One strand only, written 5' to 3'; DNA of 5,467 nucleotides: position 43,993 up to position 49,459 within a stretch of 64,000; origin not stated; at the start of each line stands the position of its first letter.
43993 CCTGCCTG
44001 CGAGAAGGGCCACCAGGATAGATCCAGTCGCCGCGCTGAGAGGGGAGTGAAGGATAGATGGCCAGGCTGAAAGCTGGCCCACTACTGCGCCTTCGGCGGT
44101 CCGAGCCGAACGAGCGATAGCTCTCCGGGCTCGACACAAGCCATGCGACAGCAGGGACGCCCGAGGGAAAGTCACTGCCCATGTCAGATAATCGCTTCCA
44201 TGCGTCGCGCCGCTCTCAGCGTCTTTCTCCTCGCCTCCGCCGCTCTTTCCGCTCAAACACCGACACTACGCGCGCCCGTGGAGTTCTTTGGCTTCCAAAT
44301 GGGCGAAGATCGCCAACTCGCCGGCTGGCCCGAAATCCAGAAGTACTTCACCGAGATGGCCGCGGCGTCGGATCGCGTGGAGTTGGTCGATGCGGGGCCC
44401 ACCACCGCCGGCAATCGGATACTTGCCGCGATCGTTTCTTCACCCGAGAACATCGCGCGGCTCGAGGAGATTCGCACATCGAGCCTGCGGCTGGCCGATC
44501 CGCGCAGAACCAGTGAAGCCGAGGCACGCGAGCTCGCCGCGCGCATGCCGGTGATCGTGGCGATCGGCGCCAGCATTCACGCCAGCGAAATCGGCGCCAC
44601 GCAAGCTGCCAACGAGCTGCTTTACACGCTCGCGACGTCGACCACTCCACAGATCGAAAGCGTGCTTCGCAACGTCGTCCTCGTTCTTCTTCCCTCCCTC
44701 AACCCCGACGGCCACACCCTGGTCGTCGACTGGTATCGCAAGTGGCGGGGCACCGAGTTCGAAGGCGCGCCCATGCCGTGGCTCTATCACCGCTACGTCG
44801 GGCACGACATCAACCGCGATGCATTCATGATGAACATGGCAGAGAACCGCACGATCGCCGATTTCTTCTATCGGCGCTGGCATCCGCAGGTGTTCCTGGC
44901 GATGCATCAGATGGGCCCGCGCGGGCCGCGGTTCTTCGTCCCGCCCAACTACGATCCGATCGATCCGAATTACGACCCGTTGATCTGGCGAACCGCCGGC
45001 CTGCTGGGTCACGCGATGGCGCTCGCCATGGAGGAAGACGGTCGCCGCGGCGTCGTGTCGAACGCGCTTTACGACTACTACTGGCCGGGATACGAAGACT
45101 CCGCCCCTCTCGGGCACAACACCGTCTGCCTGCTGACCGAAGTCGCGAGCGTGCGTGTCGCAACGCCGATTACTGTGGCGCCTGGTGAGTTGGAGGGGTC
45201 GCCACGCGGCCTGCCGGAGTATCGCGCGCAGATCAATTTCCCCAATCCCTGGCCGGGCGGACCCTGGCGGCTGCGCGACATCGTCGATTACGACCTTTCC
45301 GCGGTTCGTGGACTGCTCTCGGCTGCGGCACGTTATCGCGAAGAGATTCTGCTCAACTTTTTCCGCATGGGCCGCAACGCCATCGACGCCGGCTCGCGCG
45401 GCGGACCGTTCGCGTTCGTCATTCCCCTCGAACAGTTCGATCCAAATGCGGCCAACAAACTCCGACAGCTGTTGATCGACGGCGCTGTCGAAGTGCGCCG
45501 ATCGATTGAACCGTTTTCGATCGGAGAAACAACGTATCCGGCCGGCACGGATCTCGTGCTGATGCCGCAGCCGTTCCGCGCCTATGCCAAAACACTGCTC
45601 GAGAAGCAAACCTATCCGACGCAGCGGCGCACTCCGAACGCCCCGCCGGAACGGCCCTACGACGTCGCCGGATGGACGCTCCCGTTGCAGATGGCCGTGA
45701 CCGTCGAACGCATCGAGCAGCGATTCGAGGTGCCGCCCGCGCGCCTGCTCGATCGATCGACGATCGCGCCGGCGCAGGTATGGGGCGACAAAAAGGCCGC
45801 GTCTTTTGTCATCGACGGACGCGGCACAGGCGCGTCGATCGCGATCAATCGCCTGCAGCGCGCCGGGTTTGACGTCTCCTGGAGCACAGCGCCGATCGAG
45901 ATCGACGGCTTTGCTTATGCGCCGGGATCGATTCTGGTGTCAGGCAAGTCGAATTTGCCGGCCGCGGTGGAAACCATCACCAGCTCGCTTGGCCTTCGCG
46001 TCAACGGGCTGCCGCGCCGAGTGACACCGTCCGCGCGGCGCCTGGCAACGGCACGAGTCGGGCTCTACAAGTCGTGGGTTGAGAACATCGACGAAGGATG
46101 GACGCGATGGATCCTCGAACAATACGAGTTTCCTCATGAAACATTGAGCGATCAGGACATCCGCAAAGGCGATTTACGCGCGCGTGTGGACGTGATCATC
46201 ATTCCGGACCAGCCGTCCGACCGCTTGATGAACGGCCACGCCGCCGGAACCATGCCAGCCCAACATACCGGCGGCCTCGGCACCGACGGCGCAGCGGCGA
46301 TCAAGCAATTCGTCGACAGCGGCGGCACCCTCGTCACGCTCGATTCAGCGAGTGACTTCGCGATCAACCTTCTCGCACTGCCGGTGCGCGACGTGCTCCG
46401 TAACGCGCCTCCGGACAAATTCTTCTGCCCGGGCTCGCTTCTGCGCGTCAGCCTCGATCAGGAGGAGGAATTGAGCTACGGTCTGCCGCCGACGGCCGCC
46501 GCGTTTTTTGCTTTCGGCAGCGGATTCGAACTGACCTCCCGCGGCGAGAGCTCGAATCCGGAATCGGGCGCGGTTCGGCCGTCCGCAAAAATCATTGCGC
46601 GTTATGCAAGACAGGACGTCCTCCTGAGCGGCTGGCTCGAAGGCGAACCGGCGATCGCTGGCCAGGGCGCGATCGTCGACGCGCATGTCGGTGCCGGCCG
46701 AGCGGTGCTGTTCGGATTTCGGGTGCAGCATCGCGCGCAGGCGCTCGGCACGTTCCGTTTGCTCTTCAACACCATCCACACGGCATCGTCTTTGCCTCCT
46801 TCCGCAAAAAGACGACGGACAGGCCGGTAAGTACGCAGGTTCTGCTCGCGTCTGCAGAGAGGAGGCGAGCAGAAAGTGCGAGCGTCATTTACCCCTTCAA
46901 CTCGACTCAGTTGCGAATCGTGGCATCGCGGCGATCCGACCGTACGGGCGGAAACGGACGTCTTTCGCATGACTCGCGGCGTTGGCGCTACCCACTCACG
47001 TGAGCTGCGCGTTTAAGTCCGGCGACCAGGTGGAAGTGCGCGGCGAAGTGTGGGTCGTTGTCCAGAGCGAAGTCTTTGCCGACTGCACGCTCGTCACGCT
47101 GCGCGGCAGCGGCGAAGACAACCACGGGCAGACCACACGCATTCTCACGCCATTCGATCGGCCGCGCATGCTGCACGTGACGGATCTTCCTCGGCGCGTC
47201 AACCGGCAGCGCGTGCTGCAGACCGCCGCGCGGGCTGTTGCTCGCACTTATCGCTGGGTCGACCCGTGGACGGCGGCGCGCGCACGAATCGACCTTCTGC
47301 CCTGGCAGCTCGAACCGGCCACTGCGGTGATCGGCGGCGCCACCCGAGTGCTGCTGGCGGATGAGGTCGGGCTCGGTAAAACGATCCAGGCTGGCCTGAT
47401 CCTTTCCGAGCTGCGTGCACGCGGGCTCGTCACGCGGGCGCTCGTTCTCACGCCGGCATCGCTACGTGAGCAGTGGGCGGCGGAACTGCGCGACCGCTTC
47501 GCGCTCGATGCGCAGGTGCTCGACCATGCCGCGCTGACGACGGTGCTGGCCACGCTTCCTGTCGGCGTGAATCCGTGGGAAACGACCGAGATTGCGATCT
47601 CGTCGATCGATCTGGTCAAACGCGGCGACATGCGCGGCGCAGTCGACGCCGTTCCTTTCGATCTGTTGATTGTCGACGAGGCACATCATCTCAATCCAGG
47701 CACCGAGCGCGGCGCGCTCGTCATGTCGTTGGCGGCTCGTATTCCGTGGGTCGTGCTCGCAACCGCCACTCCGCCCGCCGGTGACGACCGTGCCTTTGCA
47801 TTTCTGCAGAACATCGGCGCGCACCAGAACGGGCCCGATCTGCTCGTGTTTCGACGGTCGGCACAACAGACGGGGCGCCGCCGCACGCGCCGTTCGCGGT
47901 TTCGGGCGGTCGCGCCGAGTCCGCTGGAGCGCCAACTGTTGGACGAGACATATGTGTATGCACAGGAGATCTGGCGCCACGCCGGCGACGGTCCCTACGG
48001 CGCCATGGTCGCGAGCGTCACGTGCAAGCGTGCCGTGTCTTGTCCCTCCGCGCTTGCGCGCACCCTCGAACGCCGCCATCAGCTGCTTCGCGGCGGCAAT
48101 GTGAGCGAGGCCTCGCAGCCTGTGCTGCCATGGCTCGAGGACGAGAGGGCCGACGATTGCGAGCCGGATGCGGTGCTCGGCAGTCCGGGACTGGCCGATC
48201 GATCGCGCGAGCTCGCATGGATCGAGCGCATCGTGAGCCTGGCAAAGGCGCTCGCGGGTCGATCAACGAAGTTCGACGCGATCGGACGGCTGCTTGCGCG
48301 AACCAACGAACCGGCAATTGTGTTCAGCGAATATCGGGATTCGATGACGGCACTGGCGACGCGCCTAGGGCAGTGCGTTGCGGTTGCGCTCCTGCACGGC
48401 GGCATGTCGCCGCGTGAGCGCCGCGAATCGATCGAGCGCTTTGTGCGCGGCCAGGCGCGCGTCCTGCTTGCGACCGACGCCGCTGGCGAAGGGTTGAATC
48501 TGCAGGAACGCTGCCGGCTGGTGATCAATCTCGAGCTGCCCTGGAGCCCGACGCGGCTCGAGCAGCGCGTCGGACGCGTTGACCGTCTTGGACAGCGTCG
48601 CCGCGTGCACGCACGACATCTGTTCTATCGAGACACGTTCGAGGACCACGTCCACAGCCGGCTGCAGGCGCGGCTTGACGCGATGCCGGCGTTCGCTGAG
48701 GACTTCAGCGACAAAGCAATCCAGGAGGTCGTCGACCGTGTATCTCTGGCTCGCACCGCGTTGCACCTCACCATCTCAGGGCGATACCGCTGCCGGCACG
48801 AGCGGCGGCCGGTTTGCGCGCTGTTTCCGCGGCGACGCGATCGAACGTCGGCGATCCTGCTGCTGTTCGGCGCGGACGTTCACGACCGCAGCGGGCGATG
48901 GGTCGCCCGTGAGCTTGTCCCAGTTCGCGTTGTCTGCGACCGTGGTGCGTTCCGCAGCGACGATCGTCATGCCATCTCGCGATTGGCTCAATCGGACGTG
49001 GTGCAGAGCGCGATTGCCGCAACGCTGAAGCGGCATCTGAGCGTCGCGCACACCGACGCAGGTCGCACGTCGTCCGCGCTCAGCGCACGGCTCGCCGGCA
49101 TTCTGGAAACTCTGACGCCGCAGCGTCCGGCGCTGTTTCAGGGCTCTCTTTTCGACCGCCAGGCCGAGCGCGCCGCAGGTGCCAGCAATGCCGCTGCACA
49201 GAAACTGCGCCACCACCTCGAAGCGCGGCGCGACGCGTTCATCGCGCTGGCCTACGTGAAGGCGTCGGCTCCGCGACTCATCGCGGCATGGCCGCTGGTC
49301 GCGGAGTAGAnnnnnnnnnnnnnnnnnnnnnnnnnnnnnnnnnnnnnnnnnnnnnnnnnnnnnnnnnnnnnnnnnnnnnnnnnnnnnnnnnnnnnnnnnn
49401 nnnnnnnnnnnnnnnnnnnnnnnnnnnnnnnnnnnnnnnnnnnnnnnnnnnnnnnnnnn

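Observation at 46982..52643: Coupled SNF2 helicase plus PglX/Eco57I-like adenine methyltransferase without any recognisable nuclease or partner genes: candidate minimal defence or epigenetic module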

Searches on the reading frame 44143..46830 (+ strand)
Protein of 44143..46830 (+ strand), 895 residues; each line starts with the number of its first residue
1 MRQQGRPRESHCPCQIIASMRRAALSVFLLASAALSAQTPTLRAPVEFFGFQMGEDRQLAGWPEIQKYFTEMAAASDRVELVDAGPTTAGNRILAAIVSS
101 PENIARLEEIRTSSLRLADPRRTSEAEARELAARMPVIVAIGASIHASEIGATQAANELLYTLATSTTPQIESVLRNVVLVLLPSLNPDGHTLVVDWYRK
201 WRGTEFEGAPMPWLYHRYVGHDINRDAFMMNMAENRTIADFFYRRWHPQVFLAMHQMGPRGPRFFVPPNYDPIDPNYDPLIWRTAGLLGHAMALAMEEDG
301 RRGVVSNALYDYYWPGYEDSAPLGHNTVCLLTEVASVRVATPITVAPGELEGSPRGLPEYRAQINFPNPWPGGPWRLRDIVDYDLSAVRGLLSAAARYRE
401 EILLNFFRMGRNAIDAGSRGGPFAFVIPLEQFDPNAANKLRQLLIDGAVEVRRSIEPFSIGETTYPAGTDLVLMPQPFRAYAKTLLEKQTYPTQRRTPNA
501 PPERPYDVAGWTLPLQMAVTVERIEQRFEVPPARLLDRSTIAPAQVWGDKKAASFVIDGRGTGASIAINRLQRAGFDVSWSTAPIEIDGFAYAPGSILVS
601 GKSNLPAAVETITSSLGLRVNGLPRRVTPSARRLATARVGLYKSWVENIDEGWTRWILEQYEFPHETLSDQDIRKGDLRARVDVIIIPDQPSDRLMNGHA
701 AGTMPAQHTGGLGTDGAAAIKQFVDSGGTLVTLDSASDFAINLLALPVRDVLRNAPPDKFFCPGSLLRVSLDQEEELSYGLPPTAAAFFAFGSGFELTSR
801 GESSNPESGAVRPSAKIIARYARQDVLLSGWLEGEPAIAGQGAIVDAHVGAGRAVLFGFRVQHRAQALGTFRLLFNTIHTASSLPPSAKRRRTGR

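Call 7: search_protein_families(library=pfam, proteins=[window:44143-46830:+], max_evalue=0.01)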
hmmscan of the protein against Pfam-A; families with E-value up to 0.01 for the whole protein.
window:44143-46830:+ (895 aa): 1 family
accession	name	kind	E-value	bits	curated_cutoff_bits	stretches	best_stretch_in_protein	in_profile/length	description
PF00246.29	Peptidase_M14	-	7.7e-16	59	21.6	1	67-226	3-132/286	Zinc carboxypeptidase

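Call 8: search_protein_families(library=padloc, proteins=[window:44143-46830:+], max_evalue=0.01)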
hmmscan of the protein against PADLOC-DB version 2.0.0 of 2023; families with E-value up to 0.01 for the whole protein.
window:44143-46830:+ (895 aa): 0 families

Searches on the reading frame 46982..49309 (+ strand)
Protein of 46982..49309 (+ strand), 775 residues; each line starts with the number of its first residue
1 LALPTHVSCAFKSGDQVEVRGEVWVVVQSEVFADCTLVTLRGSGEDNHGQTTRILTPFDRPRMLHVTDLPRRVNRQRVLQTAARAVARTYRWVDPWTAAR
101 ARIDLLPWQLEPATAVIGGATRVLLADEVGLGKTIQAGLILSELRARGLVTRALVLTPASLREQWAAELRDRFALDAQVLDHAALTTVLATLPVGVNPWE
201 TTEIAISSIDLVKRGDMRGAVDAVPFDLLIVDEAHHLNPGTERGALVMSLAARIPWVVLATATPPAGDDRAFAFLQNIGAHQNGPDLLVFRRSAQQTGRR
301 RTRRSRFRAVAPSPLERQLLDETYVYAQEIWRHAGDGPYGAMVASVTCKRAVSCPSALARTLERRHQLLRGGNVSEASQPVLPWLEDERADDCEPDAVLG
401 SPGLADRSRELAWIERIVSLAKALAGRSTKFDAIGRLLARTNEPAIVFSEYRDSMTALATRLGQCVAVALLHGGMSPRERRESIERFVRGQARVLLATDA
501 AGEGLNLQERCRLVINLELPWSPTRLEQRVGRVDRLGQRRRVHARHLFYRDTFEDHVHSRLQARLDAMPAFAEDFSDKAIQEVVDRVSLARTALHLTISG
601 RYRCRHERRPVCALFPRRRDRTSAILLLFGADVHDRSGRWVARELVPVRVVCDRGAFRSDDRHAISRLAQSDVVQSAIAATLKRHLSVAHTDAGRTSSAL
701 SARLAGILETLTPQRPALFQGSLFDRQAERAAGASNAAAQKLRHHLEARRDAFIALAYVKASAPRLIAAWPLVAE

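Call 7: search_protein_families(library=pfam, proteins=[window:46982-49309:+], max_evalue=0.01)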
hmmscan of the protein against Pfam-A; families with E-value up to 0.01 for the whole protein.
window:46982-49309:+ (775 aa): 5 families
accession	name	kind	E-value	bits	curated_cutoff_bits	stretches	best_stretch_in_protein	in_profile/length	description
PF00271.37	Helicase_C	-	5.4e-24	85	23.5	1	430-537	2-110/110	Helicase conserved C-terminal domain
PF00176.29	SNF2-rel_dom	-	2.5e-09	37.1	24.9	1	123-264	20-163/290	SNF2-related domain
PF04851.21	ResIII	-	6.6e-07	29.8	22.5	1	107-264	6-162/164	Type III restriction enzyme, res subunit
PF00270.35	DEAD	-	1.1e-05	25.7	26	1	116-265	11-161/167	DEAD/DEAH box helicase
PF13871.12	Helicase_C_4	-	0.0015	18.8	30.5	1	484-572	54-149/271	C-terminal domain on Strawberry notch homologue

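Call 8: search_protein_families(library=padloc, proteins=[window:46982-49309:+], max_evalue=0.01)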
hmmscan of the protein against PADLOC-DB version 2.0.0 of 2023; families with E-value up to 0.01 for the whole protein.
window:46982-49309:+ (775 aa): 55 families (the best 25 are shown)
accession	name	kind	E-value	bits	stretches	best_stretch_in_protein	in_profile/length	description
PDLC02621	DrmD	-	6.9e-69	231.1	1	10-553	12-641/1040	DrmD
PDLC02500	BrxHI|BrxHII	-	9.5e-63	211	2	352-587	381-621/933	BrxHI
PDLC00659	HmaA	-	2.3e-50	169.4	2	445-567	515-641/1176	SNF2 helicase / DEAD-box helicase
PDLC02623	DrmD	-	2.5e-50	169.2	2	431-568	513-656/1040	DrmD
PDLC02572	DrmA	-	1.9e-49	166.5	1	12-546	15-632/1043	DrmA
PDLC02504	BrxHI|BrxHII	-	8.9e-47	157.6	1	103-568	108-613/971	BrxHII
PDLC02634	DrmD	-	1.9e-44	149.7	2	79-244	64-228/900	DrmD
PDLC02632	DrmD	-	1.8e-43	147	2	99-275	118-312/662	DrmD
PDLC02633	DrmD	-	1.3e-41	140.5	2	100-252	121-283/839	DrmD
PDLC02619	DrmD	-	5.4e-41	138.6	2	100-264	28-193/872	DrmD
PDLC02843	DpdE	-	9.4e-37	124.4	2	101-270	155-303/1091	DpdE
PDLC02620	DrmD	-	2.4e-36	123.1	2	437-569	480-610/1060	DrmD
PDLC02840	DpdE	-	1.8e-35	120.6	3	101-180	156-237/1091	DpdE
PDLC02853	DpdE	-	6.2e-32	108.5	2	10-237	4-231/985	DpdE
PDLC02624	DrmD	-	1.7e-29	100.8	2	445-541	366-470/652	DrmD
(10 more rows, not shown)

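Call 16: search_solved_structures(query=window:46982-49309:+, max_evalue=0.0001)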
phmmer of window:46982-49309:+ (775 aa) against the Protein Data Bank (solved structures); distinct sequences matched with E-value up to 0.0001: 142 (the best 60 are shown).
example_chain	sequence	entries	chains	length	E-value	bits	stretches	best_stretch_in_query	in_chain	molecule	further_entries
6bog_A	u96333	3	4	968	4.1e-35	124.8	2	84-276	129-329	RNA polymerase-associated protein RapA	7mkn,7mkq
7m8e_F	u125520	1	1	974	4.2e-35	124.7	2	84-276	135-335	RNA polymerase-associated protein RapA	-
8so8_A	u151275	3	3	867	4.3e-35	124.7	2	91-276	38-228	RNA polymerase-associated protein RapA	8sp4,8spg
4s20_K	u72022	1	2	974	4.4e-35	124.6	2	84-276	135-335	RNA polymerase-associated protein RapA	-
8t0l_F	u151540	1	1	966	8.2e-34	120.4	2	94-276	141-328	RNA polymerase-associated protein RapA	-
7pli_A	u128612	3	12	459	2.1e-15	59.6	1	432-538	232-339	ATP-dependent RNA helicase DbpA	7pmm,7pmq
7bbb_A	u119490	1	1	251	1.5e-12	50.2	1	432-538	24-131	ATP-dependent RNA helicase DbpA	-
1z63_A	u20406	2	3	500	8.6e-12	47.6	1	467-561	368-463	Helicase of the snf2/rad54 family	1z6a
7ux9_P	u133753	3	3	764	3.4e-11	45.7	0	423-565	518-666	ATP-dependent DNA helicase DDM1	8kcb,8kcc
8wh5_K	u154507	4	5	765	3.4e-11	45.7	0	423-565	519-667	ATP-dependent DNA helicase DDM1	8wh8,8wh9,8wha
8j90_K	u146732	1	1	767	3.4e-11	45.7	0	423-565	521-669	ATP-dependent DNA helicase DDM1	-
8skz_A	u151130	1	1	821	4.2e-11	45.4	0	423-565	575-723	ATP-dependent DNA helicase DDM1,Lymphoid-specific helicase chimera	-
9if7_L7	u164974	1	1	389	2.9e-10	42.6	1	417-539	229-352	Probable eukaryotic initiation factor 4A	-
5lst_A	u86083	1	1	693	4.6e-10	41.9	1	470-566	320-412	ATP-dependent DNA helicase Q4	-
2hjv_A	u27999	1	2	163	1.3e-09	40.5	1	428-542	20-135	ATP-dependent RNA helicase dbpA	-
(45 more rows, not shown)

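Call 17: search_protein_families(library=ncbifam, proteins=[window:46982-49309:+], max_evalue=0.01)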
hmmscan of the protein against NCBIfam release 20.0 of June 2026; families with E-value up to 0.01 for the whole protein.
window:46982-49309:+ (775 aa): 35 families (the best 25 are shown)
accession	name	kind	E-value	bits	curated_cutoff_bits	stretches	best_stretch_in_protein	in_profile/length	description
NF038317.1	DISARM_DrmD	equivalog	5.6e-78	263.3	610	1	12-566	3-644/1021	DISARM system SNF2-like helicase DrmD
NF003426.0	PRK04914.1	equivalog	5.6e-51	173.8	576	2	99-276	148-329/959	RNA polymerase-associated protein RapA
NF041062.1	DpdE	equivalog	8.3e-50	169.7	500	2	101-272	150-305/1048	protein DpdE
NF042964.1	phospholipD_antiphage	equivalog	3.5e-46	158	1100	2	407-577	645-831/895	phospholipase D-like domain-containing anti-phage protein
NF038318.1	DISARM_DrmD_b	equivalog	8.2e-41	140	950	2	100-264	25-190/868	DISARM system SNF2-like helicase DrmD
NF058637.1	helic_SCO1167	equivalog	3.8e-23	81.5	1200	2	423-568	757-906/932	SCO1167/SCO6262 family helicase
NF053675.1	pilus_reg_Snf2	equivalog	5.2e-17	61.2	1100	2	424-558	856-994/1029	pilus expression-regulating Snf2 family helicase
NF008744.0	PRK11776.1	equivalog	4.3e-15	55.2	524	1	428-539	227-339/460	ATP-dependent RNA helicase DbpA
NF010337.0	PRK13766.1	equivalog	1e-14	53.6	610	2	439-537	363-469/781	Hef nuclease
NF008394.0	PRK11192.1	equivalog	8e-14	51.3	507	1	428-539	232-344/441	ATP-dependent RNA helicase SrmB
NF053631.1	RNA_helic_CshA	equivalog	1.4e-10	40.6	646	1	428-558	222-357/434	degradosome RNA helicase CshA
NF002340.1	PRK01297.1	equivalog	1.1e-09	37.6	564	1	442-538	249-345/372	ATP-dependent RNA helicase RhlB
TIGR01389.1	recQ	equivalog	2.2e-09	36.3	640.2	1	439-539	221-321/591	DNA helicase RecQ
NF053711.1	RNA_heli_RhlE1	exception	3.8e-09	35.8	750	1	441-539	243-341/434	RNA helicase RhlE1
NF041790.1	anti-phage_ZorD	equivalog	9.1e-09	33.8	1500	2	442-544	922-1032/1035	type I Zorya anti-phage system protein ZorD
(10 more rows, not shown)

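Call 41: find_homologous_proteins(query=window:46982-49306:+, max_evalue=1e-10)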
Query window:46982-49306:+ (775 aa): 6746 proteins with E <= 1e-10 among 8000 candidates; the best 120 are listed.
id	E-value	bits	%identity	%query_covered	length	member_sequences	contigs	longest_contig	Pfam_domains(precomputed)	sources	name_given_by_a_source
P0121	0.0e+0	1616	96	99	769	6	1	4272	PF00270.36,PF00176.30,PF00271.38,PF04851.22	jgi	jgi:superfamily II DNA or RNA helicase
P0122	0.0e+0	1475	88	99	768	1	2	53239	PF00176.30,PF00271.38,PF04851.22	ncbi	-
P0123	0.0e+0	1352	82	99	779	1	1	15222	PF00270.36,PF00176.30,PF00271.38,PF04851.22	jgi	jgi:superfamily II DNA or RNA helicase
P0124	8.1e-254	863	55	98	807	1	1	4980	PF00270.36,PF00176.30,PF00271.38,PF04851.22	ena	-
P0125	3.2e-229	781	52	98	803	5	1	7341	PF00176.30,PF00271.38,PF04851.22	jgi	-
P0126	2.6e-228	778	51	99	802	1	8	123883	PF00270.36,PF00176.30,PF00271.38,PF04851.22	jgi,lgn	jgi:superfamily II DNA or RNA helicase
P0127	4.8e-228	778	54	98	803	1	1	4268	PF00270.36,PF00176.30,PF00271.38,PF04851.22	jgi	jgi:superfamily II DNA or RNA helicase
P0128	1.2e-225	770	51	98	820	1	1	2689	PF00176.30,PF00271.38,PF04851.22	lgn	-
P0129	4.3e-224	764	52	99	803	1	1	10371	PF00176.30,PF00271.38,PF04851.22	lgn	-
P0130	8.6e-221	754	51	98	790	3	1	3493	PF00176.30,PF00271.38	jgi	jgi:superfamily II DNA or RNA helicase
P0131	2.4e-217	742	52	97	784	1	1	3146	PF00176.30,PF00271.38,PF04851.22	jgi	jgi:superfamily II DNA or RNA helicase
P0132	1.7e-216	739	50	98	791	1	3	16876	PF00176.30,PF00271.38,PF04851.22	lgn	-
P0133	9.2e-216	737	52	98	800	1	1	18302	PF00270.36,PF00176.30,PF00271.38,PF04851.22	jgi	jgi:superfamily II DNA or RNA helicase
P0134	9.2e-216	737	51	99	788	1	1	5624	PF00176.30,PF00271.38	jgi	jgi:superfamily II DNA or RNA helicase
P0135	4.3e-215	735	50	98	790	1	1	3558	PF00176.30,PF00271.38,PF04851.22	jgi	jgi:superfamily II DNA or RNA helicase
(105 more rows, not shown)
